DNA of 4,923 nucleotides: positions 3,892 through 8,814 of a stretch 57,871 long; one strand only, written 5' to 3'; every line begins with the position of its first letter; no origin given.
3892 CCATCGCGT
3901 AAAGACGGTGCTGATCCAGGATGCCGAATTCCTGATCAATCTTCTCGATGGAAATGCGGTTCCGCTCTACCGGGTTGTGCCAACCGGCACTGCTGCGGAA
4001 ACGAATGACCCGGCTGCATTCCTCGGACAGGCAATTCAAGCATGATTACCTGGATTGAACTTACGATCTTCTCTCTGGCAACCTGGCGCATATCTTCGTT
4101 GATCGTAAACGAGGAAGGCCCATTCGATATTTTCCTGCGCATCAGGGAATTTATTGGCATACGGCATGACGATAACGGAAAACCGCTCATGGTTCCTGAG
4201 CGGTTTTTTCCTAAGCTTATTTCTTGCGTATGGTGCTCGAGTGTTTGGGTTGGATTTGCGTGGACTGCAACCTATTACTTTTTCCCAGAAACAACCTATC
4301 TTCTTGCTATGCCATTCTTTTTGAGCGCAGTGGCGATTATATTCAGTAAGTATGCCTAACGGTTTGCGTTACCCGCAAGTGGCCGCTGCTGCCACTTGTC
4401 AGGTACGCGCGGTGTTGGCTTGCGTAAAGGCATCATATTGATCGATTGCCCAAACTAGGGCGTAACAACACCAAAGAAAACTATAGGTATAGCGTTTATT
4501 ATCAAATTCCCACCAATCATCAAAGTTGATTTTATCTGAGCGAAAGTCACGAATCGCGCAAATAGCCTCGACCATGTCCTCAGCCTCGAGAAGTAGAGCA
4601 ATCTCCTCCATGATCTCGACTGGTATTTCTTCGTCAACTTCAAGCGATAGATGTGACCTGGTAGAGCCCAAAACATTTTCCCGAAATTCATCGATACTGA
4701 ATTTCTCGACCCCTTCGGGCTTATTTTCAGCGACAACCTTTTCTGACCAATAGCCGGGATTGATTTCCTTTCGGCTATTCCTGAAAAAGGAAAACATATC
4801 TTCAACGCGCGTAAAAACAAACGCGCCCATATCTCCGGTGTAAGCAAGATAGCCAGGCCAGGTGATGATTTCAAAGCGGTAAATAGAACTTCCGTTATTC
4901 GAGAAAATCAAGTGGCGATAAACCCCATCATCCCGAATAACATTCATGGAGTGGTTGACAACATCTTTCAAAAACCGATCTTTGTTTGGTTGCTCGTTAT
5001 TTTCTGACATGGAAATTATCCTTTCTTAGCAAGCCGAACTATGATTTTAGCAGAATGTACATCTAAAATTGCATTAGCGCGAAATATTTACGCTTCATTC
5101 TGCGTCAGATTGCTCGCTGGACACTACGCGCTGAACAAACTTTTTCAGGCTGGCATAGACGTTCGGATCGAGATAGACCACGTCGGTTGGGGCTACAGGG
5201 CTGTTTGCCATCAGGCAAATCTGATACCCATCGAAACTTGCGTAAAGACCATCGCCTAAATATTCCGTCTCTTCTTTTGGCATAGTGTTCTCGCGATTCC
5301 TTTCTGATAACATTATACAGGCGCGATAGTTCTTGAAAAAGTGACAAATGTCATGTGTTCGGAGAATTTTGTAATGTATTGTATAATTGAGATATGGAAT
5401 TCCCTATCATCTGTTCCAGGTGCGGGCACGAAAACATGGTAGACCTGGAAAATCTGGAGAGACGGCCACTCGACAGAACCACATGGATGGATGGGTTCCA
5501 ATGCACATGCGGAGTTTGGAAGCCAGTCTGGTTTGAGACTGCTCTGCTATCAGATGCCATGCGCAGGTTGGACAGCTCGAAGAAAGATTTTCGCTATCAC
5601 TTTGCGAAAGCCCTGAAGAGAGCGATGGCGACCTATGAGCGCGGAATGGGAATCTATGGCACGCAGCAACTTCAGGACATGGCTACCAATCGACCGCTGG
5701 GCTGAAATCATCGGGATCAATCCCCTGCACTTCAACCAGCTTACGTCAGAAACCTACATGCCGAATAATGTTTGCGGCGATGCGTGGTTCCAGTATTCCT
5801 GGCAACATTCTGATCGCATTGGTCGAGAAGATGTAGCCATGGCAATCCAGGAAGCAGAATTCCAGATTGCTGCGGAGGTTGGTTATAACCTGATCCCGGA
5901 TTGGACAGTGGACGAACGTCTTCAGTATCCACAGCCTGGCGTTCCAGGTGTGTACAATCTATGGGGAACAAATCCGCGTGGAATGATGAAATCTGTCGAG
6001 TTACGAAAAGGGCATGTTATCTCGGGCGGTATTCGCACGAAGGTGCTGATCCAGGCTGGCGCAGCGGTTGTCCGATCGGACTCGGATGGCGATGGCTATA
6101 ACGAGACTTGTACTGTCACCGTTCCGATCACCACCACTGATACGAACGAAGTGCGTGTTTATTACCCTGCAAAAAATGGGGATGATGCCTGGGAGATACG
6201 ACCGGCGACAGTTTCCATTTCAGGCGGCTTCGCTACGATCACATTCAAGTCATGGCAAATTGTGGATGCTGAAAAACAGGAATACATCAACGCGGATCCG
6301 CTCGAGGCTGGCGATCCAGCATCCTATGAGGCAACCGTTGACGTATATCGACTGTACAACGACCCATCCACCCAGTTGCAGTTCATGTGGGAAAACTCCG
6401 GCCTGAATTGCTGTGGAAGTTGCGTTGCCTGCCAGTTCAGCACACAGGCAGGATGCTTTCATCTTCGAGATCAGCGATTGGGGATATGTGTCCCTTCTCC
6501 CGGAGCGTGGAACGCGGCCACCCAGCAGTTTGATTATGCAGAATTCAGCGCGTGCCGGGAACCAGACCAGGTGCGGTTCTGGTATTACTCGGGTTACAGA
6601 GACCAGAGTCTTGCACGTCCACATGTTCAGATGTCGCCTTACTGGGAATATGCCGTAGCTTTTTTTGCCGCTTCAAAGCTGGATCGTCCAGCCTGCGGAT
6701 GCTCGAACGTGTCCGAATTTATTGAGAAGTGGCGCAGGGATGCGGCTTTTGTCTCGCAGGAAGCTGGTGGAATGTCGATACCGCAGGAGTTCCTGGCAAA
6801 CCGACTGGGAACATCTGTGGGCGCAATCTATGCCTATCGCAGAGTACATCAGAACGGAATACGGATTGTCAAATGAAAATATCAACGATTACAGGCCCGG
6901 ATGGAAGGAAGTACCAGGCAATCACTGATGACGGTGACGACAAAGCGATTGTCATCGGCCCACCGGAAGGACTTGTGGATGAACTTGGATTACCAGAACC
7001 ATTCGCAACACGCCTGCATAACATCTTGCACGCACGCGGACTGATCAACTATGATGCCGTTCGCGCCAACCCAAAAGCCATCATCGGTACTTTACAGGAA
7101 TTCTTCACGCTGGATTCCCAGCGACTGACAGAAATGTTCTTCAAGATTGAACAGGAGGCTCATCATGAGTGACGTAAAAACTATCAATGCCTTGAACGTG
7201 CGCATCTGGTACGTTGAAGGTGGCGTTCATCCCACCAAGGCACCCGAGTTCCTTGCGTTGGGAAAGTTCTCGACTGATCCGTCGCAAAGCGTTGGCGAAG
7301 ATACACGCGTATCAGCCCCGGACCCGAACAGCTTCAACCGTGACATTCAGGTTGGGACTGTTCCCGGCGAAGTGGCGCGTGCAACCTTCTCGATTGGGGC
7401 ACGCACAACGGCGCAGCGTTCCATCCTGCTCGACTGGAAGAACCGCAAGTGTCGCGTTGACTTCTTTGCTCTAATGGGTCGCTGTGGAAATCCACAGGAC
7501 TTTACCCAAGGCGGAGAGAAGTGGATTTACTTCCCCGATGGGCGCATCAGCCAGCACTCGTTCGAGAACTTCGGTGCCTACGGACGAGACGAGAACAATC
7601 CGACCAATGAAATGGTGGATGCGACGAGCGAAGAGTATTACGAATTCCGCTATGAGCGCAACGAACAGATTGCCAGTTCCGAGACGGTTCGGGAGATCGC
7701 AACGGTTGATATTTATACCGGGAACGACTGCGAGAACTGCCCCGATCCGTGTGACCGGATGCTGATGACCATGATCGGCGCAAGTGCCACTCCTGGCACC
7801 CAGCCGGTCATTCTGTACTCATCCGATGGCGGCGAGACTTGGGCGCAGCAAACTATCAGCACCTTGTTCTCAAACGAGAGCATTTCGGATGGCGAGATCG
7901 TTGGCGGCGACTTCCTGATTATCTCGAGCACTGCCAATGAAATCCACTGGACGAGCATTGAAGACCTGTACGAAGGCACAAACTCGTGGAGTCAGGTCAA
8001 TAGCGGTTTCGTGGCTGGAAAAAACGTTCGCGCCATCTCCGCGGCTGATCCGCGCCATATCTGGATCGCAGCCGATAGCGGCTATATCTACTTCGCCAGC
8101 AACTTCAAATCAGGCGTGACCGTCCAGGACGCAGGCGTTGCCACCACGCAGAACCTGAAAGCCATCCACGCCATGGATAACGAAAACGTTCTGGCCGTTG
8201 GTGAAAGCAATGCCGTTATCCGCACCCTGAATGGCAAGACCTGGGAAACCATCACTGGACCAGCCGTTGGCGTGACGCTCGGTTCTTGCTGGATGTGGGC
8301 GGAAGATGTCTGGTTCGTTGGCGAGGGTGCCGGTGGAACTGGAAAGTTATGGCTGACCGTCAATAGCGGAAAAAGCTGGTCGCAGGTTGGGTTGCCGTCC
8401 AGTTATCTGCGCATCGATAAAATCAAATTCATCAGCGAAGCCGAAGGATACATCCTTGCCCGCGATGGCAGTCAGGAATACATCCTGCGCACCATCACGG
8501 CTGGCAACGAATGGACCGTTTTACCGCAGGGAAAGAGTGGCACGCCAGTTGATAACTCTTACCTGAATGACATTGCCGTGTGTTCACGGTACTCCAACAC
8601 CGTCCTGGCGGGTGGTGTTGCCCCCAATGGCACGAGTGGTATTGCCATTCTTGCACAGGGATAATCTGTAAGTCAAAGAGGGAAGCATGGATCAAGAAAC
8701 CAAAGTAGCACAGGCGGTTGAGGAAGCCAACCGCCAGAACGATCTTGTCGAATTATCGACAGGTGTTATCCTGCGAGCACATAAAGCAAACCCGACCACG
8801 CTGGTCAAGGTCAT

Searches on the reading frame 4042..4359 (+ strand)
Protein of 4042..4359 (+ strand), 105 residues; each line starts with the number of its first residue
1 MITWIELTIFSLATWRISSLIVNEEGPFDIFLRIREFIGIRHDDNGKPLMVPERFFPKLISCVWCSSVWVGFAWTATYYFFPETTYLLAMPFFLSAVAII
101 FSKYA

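Call 6: search_protein_families(library=pfam, max_evalue=0.01, proteins=[window:4042-4359:+])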
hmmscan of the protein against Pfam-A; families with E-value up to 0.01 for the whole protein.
window:4042-4359:+ (105 aa): 1 family
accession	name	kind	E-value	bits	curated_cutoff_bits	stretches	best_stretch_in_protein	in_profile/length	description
PF07098.16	DUF1360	-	1.1e-09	38.6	21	1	9-100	1-97/102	Protein of unknown function (DUF1360)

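Call 11: search_protein_families(library=phrogs, max_evalue=0.001, proteins=[window:4042-4359:+])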
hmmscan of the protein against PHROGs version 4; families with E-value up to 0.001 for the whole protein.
window:4042-4359:+ (105 aa): 1 family
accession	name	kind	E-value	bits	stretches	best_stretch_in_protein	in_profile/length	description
phrog_781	-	unknown function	7e-12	45.9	1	2-96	36-124/152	-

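Call 87: search_dna_similar(query=window:4042-4359:+, collection=phages, mode=protein, max_evalue=0.001, max_rows=25)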
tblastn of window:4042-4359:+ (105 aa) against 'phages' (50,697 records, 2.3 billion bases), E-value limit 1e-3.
Records with a match: 21; places in all: 21; records where one place covers at least 80% of the query: 7.
Best place of each record, by identity: <60% 21.
By first word of the organism name: Gordonia 17; Actinoplanes 2; Microbacterium 2.
By host as written in the record: Gordonia terrae 3612 15; Microbacterium paraoxydans NRRL B-14843 2; Gordonia terrae CAG3 2; - 1; Actinoplanes sp. SN223/29 1.
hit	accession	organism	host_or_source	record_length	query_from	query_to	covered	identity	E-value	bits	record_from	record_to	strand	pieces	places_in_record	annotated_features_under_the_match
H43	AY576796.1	Actinoplanes phage phiAsp2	-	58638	4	103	95%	30.0%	4e-5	46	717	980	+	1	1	pas3: Pas3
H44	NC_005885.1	Actinoplanes phage phiAsp2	Actinoplanes sp. SN223/29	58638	4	103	95%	30.0%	4e-5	46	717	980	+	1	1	Pas3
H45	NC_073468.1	Microbacterium phage Pumpernickel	Microbacterium paraoxydans NRRL B-14843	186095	1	103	98%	28.8%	6e-5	45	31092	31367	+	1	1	79: membrane protein | 78: terminase, ATPase domain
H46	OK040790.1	Microbacterium phage Pumpernickel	Microbacterium paraoxydans NRRL B-14843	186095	1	103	98%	28.8%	6e-5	45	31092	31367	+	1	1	79: membrane protein | 78: terminase, ATPase domain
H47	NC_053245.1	Gordonia phage Ali17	Gordonia terrae CAG3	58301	12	90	75%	31.6%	9e-5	45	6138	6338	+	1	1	10: hypothetical protein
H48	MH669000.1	Gordonia phage Ali17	Gordonia terrae CAG3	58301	12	90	75%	31.6%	9e-5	45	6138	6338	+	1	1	10: hypothetical protein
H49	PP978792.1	Gordonia phage Inspectinfecti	Gordonia terrae 3612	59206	12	90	75%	31.6%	9e-5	45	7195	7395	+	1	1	13: membrane protein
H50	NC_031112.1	Gordonia phage Phinally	Gordonia terrae 3612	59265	12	90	75%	31.6%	9e-5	45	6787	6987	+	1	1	12: hypothetical protein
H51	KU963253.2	Gordonia phage Phinally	Gordonia terrae 3612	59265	12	90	75%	31.6%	9e-5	45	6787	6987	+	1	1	12: hypothetical protein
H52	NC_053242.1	Gordonia phage Leonard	Gordonia terrae 3612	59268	12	90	75%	31.6%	9e-5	45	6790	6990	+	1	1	12: hypothetical protein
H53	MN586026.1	Gordonia phage Leonard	Gordonia terrae 3612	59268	12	90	75%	31.6%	9e-5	45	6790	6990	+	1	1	12: hypothetical protein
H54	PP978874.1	Gordonia phage Thing3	Gordonia terrae 3612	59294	5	90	82%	29.1%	1e-3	42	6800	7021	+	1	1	12: membrane protein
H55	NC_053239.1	Gordonia phage Bizzy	Gordonia terrae 3612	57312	5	88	80%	29.4%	7e-4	43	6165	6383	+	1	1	12: hypothetical protein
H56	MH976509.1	Gordonia phage Bizzy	Gordonia terrae 3612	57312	5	88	80%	29.4%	7e-4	43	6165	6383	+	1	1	12: hypothetical protein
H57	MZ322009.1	Gordonia phage Hans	Gordonia terrae 3612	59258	15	86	69%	31.9%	3e-4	44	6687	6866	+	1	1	14: membrane protein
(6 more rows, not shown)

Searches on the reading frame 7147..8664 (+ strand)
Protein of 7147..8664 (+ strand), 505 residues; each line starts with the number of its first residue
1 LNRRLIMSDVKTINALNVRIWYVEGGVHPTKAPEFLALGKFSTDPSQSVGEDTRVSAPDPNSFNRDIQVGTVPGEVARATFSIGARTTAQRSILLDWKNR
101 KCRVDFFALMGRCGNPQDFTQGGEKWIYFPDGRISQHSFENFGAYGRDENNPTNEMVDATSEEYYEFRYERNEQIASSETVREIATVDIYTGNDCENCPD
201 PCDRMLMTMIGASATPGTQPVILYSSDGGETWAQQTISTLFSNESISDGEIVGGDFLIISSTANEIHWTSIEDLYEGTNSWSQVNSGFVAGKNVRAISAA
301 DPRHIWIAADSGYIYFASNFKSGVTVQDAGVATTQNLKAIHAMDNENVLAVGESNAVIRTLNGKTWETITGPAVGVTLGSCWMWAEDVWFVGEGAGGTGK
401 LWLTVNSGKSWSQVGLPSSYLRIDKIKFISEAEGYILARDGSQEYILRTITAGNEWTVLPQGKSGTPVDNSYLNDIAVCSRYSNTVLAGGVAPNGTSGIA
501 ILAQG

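Call 10: search_protein_families(library=phrogs, max_evalue=0.001, proteins=[window:7147-8664:+])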
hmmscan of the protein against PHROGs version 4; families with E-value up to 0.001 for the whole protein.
window:7147-8664:+ (505 aa): 0 families

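Call 14: search_protein_families(library=pfam, max_evalue=0.01, proteins=[window:7147-8664:+])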
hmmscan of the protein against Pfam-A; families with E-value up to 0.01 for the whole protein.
window:7147-8664:+ (505 aa): 2 families
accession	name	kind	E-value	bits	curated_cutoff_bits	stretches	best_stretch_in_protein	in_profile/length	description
PF14870.12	PSII_BNR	-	1.5e-06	28.1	27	0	222-368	127-268/303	Photosynthesis system II assembly factor YCF48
PF15902.12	Sortilin-Vps10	-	0.00019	20.8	33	0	362-461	9-114/446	Sortilin, neurotensin receptor 3,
